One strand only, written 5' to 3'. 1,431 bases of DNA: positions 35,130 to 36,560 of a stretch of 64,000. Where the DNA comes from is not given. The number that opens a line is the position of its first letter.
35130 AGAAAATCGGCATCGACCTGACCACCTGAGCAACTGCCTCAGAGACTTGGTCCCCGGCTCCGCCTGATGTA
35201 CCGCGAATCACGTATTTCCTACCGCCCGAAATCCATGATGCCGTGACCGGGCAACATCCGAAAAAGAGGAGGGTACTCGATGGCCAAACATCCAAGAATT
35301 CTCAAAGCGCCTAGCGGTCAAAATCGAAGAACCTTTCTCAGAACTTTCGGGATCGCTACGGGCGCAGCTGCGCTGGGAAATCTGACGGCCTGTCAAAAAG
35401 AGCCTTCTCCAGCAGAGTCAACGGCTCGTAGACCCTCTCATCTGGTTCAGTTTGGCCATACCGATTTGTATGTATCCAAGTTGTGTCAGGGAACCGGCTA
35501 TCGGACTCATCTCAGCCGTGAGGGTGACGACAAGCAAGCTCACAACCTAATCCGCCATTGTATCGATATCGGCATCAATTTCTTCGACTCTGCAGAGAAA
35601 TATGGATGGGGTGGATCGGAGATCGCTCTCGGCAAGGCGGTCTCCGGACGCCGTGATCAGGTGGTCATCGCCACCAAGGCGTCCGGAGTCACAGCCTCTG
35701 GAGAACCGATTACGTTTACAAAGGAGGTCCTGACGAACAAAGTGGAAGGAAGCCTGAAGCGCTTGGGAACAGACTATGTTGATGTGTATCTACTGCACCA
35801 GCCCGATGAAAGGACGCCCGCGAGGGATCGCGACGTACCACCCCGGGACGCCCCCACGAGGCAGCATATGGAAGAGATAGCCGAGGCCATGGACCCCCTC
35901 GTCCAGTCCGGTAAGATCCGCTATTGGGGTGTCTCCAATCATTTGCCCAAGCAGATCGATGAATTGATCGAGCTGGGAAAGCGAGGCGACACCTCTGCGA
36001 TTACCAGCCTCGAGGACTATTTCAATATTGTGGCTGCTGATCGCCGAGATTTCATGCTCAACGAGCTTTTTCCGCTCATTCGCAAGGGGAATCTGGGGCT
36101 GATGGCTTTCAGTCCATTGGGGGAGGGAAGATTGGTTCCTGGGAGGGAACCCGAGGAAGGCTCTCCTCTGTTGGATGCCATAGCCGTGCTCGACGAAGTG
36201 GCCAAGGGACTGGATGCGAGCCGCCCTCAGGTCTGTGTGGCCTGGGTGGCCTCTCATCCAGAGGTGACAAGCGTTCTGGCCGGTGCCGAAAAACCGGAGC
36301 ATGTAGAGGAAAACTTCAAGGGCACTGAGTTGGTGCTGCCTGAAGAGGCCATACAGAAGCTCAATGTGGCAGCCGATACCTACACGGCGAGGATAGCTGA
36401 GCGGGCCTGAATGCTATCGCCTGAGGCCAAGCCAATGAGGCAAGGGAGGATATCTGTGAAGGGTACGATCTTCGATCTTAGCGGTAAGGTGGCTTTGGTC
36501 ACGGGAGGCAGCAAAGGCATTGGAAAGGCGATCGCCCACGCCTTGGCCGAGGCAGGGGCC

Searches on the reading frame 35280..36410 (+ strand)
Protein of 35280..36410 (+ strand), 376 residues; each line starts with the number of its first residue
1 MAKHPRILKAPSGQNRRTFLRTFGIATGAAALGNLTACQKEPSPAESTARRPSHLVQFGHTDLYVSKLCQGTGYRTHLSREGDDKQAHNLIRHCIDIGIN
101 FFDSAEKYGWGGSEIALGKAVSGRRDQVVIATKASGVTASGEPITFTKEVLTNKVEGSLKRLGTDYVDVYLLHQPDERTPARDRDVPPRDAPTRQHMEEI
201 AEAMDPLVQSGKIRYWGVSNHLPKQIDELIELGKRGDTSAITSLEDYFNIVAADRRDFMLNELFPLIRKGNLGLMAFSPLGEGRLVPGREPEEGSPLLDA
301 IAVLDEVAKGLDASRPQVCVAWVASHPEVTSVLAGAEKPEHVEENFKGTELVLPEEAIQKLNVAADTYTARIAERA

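Call 66: find_encoding_contigs(protein=window:35280-36410:+, flank=2000, max_places=3)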
Protein window:35280-36410:+ (376 aa): no gene with exactly this product is on record in the collection.
